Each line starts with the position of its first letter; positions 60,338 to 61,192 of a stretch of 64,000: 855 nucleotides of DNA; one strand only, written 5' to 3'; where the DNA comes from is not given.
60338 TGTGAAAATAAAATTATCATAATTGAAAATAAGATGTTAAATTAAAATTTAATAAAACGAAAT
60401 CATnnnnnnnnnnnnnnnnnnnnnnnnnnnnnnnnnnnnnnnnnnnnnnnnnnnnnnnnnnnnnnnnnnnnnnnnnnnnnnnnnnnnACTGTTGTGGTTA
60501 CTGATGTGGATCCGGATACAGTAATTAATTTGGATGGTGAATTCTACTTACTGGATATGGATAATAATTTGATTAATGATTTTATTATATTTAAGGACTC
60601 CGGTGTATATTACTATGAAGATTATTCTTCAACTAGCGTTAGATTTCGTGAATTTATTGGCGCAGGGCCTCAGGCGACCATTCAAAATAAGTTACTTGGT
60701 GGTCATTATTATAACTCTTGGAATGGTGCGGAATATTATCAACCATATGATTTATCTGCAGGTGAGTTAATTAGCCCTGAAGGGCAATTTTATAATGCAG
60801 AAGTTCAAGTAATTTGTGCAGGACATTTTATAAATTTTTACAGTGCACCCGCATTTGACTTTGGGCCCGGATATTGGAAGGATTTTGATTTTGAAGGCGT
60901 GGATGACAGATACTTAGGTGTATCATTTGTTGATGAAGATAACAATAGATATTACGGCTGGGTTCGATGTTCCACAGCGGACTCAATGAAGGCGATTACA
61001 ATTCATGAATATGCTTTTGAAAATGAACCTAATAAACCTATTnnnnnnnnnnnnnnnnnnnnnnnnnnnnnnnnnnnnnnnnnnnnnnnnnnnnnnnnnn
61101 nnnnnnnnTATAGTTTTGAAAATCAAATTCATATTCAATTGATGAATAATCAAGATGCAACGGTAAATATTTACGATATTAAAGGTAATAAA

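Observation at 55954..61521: Second paralog family (DIDPD...HYGW(I/V)RC...AYE + CTD) in inverted orientation, with graded decay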

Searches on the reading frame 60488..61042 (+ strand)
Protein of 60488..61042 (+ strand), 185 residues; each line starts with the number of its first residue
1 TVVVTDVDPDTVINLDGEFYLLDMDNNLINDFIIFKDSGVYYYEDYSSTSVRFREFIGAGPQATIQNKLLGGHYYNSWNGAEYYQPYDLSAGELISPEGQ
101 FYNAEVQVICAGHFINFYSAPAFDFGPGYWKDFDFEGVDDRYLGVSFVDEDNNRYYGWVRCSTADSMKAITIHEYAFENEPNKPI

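Call 20: search_protein_representatives(alignment_id=A3)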
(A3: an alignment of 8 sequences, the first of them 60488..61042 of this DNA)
Query: 8 sequences, 186 profile positions. Proteins with E-value up to 0.001 (for the whole library): 3886; up to 1e-10: 988; up to 1e-30: 106. The best 150 are listed.
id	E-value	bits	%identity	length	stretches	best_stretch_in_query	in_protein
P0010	9.0e-75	267.3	-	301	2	2-186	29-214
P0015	6.4e-64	231.9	-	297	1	1-185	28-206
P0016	2.8e-58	213.5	-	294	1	2-186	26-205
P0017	5.6e-58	212.5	-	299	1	2-185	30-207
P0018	4.0e-55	203.2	-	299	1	2-185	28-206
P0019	1.3e-53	198.2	-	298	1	1-185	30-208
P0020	1.1e-52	195.3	-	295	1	1-185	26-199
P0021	1.8e-52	194.5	-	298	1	1-185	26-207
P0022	2.4e-50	187.6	-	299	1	1-186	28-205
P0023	3.3e-50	187.2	-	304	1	1-185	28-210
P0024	6.9e-50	186.1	-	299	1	1-184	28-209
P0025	5.1e-49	183.3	-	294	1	2-186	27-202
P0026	1.4e-48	181.9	-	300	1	1-186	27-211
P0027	5.0e-48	180.1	-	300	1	3-185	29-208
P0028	6.5e-48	179.7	-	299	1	1-185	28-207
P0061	6.9e-42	160.1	-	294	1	2-185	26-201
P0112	5.5e-33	131.0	-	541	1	1-185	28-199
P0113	1.1e-32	130.0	-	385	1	2-185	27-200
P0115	2.4e-31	125.7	-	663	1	1-185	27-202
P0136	3.4e-28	115.4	-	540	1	1-185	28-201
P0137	5.3e-28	114.8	-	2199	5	134-185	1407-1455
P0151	8.2e-26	107.6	-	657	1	2-186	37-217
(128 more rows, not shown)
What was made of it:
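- Family size: 3,886, 988 and 106 clusters at E<=1e-3, 1e-10 and 1e-30, nearly all about 290-310 aa (call 20).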

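Call 24: search_protein_families(library=pfam, proteins=[P0137, P0112, P0115, P0136, P0151, P0113], max_evalue=0.01)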
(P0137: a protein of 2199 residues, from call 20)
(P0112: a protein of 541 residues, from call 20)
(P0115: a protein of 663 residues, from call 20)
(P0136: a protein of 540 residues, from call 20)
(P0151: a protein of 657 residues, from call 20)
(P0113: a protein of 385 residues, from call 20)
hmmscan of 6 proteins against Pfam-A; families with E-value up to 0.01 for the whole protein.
P0137 (2199 aa): 12 families
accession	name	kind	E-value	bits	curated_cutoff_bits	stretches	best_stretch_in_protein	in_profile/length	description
PF05572.19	Peptidase_M43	-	1.6e-25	90.3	23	1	174-323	9-151/152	Pregnancy-associated plasma protein-A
PF00801.26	PKD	-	1.7e-15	57.2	23.5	2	1880-1943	13-80/80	PKD domain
PF18911.6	PKD_4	-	3.9e-13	49.7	27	2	1877-1940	13-80/85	PKD domain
PF16820.11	PKD_3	-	3.7e-11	43.2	26.3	2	1896-1930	34-68/68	PKD-like domain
PF18962.6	Por_Secre_tail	-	2.6e-09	37.7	27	1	2130-2198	1-75/75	Secretion system C-terminal sorting domain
PF22544.2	HYDIN_VesB_CFA65-like_Ig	-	7e-06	26.6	25.5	1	1748-1845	7-94/100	HYDIN/CFA65/VesB-like, Ig-like domain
PF00413.30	Peptidase_M10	-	0.00038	20.8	24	1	106-259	30-125/159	Matrixin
PF13688.12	Reprolysin_5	-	0.00048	20.8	27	1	171-265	80-170/196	Metallo-peptidase family M12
PF22073.2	Cep192_D4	-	0.00048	20.7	35.5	0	1748-1850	8-109/112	Cep192 domain 4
PF18981.6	InlK_D3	-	0.0016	18.9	25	0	1908-1944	36-74/75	Internalin K domain (D3/D4)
PF13582.12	Reprolysin_3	-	0.0026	18.7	22.4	1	197-259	77-123/123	Metallo-peptidase family M12B Reprolysin-like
PF16313.11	DUF4953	-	0.0076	15.9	24.2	0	240-267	11-38/316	Met-zincin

P0112 (541 aa): 1 family
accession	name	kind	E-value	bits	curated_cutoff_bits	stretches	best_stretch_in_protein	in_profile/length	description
PF18962.6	Por_Secre_tail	-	1.3e-05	25.8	27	1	462-539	4-75/75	Secretion system C-terminal sorting domain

P0115 (663 aa): 1 family
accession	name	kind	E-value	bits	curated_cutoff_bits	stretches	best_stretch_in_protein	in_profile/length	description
PF18962.6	Por_Secre_tail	-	0.003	18.3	27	1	596-661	7-75/75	Secretion system C-terminal sorting domain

P0136 (540 aa): 1 family
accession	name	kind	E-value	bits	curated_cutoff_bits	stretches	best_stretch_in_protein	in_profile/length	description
PF18962.6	Por_Secre_tail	-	1.8e-05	25.4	27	1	473-538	7-75/75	Secretion system C-terminal sorting domain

P0151 (657 aa): 2 families
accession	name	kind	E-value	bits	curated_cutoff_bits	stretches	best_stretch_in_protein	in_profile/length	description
PF03160.20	Calx-beta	-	4.7e-18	65.8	27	3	226-337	6-119/119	Calx-beta domain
PF18962.6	Por_Secre_tail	-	5.2e-07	30.3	27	1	589-645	8-66/75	Secretion system C-terminal sorting domain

P0113 (385 aa): 3 families
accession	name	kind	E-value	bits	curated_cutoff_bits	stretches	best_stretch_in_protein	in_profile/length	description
PF18962.6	Por_Secre_tail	-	0.00089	19.9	27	1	319-382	8-74/75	Secretion system C-terminal sorting domain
PF00041.27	fn3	-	0.0074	16.9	25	0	218-290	10-79/84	Fibronectin type III domain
PF25788.1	Ig_Rha78A_N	-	0.0099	16.6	27.4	0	264-298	69-103/105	Rha78A-like, N-terminal immunoglobulin domain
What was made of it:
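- Multidomain relatives (call 24).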

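Call 25: search_solved_structures(query=A3, max_evalue=10, show_alignments=2)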
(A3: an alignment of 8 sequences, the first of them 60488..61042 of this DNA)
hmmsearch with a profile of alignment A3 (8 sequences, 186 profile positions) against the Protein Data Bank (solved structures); distinct sequences matched with E-value up to 10: 3.
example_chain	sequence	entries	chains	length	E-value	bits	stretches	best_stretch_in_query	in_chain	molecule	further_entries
6o38_A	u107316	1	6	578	1.9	11.9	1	49-136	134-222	Acinetobacter secreted protease CpaA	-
4r58_A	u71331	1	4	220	2.3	11.6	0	18-38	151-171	Leucine Rich Repeat protein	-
4r5c_A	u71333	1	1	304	8.1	9.8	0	16-39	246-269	Leucine rich repeat protein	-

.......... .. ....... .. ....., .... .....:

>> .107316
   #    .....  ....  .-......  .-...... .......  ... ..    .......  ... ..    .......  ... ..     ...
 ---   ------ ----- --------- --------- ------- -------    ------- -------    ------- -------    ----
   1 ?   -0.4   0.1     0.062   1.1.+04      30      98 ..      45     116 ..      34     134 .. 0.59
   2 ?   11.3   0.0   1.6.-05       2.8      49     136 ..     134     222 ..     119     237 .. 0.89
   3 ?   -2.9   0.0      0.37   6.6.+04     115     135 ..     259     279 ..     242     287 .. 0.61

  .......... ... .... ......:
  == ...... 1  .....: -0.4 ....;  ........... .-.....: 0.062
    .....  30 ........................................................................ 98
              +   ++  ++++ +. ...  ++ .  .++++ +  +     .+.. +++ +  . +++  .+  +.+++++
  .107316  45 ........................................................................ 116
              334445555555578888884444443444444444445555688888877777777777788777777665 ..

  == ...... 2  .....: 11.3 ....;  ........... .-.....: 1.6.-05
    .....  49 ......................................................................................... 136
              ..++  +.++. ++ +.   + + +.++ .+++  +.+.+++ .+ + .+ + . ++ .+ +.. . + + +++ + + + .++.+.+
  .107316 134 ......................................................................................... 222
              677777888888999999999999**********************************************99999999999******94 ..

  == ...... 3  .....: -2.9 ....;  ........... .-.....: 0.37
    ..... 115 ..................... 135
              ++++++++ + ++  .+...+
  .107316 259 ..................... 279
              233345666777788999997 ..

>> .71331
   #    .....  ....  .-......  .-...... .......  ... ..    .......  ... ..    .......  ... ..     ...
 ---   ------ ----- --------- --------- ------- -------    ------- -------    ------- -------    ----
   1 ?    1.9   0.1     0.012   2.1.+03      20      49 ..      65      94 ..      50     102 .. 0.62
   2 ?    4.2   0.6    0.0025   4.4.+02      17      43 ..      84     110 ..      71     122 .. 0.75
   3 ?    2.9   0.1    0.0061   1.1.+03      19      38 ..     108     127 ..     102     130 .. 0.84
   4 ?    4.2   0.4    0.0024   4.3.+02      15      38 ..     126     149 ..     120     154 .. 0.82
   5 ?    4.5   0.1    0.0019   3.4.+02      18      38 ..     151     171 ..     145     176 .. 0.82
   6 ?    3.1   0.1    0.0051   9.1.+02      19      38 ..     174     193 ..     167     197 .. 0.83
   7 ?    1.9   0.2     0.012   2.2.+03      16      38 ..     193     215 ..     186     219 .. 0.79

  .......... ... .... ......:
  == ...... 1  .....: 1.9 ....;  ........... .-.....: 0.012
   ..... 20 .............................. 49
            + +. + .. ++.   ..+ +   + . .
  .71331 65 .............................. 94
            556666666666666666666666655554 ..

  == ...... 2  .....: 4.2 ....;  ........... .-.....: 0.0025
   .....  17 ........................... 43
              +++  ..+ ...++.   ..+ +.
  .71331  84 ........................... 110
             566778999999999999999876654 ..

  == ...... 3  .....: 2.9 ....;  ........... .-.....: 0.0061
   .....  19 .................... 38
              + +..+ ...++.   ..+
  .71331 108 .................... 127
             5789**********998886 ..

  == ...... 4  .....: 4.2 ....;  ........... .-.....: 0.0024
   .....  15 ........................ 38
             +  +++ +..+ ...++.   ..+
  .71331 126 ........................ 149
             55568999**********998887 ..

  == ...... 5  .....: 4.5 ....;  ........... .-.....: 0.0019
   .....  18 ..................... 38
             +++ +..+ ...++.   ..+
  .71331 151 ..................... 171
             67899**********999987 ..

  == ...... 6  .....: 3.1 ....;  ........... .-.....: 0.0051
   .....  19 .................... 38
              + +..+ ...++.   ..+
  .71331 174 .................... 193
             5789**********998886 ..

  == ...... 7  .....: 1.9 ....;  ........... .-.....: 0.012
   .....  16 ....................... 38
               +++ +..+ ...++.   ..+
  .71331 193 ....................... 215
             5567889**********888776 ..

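Call 36: find_related_loci(query=A3, collection=genome_contigs, flank=6000)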
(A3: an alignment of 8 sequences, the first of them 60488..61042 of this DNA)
Query A3 (185 aa) in genome_contigs; peptide patterns used: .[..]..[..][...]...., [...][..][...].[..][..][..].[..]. (x = any residue, [..] = any of these).
600 stretches matched a pattern (row limit reached: there are more); 20 encode a relative of the query (tblastn E <= 1e-3); 20 distinct loci.
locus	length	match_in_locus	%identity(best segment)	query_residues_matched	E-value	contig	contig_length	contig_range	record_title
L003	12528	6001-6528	35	2-185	3e-24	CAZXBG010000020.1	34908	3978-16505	MAG TPA_asm: uncultured Chitinophagales bacterium isolate SRP128246_co1_457 genome assembly, contig: NODE_1854_length_34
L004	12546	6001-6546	34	2-185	4e-23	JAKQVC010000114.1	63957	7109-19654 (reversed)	MAG: Bacteroidota bacterium isolate USST_maxbin.122 k141_913055, whole genome shotgun sequence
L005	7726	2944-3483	32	2-185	1e-22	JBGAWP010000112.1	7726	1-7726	MAG: Chitinophagales bacterium isolate MAG_MBR_AS.25 MBRAS-25_NODE_112_length_7726_cov_4.710027, whole genome shotgun se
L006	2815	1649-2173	32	2-185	3e-22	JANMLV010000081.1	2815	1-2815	MAG: Bacteroidota bacterium isolate OTE_58_metabat_626 OTE_58_k141_3000410, whole genome shotgun sequence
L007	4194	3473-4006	32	2-185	8e-20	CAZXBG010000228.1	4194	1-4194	MAG TPA_asm: uncultured Chitinophagales bacterium isolate SRP128246_co1_457 genome assembly, contig: NODE_61008_length_4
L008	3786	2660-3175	34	3-185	6e-18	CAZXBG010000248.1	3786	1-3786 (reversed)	MAG TPA_asm: uncultured Chitinophagales bacterium isolate SRP128246_co1_457 genome assembly, contig: NODE_70251_length_3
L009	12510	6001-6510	30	6-185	3e-16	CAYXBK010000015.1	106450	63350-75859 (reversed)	MAG TPA_asm: uncultured Chitinophagales bacterium isolate SRP173033_co1_49 genome assembly, contig: NODE_244_length_1064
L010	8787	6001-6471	33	6-178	6e-15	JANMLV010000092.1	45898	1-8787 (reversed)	MAG: Bacteroidota bacterium isolate OTE_58_metabat_626 OTE_58_k141_6693135, whole genome shotgun sequence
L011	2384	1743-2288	29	2-185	7e-15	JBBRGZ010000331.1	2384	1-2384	MAG: Chitinophagales bacterium isolate Co_metawrap_2671 Cmw_2671_k141_11034003_length_2384_cov_4.9857, whole genome shot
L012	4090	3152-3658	28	3-185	2e-10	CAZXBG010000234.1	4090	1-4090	MAG TPA_asm: uncultured Chitinophagales bacterium isolate SRP128246_co1_457 genome assembly, contig: NODE_63243_length_4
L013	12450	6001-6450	26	2-185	5e-10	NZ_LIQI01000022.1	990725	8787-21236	Lacinutrix himadriensis strain E4-9a ctg7180000013288, whole genome shotgun sequence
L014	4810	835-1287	26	7-181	5e-8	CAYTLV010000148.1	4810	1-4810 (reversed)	MAG TPA_asm: uncultured bacterium isolate SRP191223_co2_119 genome assembly, contig: NODE_21681_length_4810_cov_8.576446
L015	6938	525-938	30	17-185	1e-7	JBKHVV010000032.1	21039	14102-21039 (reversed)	MAG: Bacteroidia bacterium isolate B_bin_24_strict NODE_32_length_21039_cov_34.700887, whole genome shotgun sequence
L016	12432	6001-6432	26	2-178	2e-7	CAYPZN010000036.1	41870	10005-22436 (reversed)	MAG TPA_asm: uncultured Crocinitomix sp. isolate SRP065251_co1_38 genome assembly, contig: NODE_501_length_41870_cov_4.8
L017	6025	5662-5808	35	137-185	4e-7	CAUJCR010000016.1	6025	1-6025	MAG: Bacteroidota bacterium isolate KLAP24 genome assembly, contig: KLAP24_785224, whole genome shotgun sequence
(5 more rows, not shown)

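Call 54: find_encoding_contigs(protein=P0061, flank=7000, max_places=2)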
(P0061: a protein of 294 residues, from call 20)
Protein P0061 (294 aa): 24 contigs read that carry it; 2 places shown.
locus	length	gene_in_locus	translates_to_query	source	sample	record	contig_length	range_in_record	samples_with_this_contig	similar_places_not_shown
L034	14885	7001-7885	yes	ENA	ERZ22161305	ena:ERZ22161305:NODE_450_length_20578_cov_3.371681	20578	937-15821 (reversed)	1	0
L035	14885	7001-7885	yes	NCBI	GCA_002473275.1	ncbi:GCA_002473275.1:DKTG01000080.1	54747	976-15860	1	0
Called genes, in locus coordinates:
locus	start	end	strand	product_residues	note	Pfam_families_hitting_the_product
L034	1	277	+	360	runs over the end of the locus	PF01717:Meth_synt_2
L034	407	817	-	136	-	-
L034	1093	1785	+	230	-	-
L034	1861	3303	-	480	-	PF18962:Por_Secre_tail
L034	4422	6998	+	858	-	PF18962:Por_Secre_tail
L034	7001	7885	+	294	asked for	PF18962:Por_Secre_tail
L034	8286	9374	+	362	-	-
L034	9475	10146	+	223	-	PF11617:Cu-binding_MopE, PF18962:Por_Secre_tail (weak)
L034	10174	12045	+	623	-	PF18962:Por_Secre_tail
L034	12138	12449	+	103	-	-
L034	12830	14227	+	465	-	-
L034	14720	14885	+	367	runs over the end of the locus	?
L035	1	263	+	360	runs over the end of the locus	PF01717:Meth_synt_2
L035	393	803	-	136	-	-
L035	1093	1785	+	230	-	-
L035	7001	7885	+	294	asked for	PF18962:Por_Secre_tail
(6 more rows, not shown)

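Call 58: search_protein_families(library=pfam, proteins=[L034:4422-6998:+], max_evalue=0.1)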
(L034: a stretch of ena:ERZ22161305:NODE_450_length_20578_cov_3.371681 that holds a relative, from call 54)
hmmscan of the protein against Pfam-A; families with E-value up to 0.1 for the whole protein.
L034:4422-6998:+ (858 aa): 1 family
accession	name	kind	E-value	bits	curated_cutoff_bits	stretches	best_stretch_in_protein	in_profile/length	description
PF18962.6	Por_Secre_tail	-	4.9e-10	40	27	1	782-854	1-73/75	Secretion system C-terminal sorting domain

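Call 59: search_protein_families(library=ncbifam, proteins=[L034:4422-6998:+], max_evalue=0.1)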
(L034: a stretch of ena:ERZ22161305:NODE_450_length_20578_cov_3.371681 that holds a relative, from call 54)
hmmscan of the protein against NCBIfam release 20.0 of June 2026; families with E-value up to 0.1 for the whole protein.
L034:4422-6998:+ (858 aa): 3 families
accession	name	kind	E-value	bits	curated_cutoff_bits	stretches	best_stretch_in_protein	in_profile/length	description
TIGR04183.1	Por_Secre_tail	domain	3.4e-10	39.7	23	1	782-857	1-71/72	T9SS type A sorting domain-containing protein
NF052644.1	T9SS_DNase_Rie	equivalog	0.0095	15.3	260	1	807-846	201-240/251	T9SS-dependent surface endonuclease, AS87_RS02955 family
NF011184.0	PRK14590.1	equivalog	0.041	13.4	189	1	244-318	92-165/176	16S rRNA-processing protein RimM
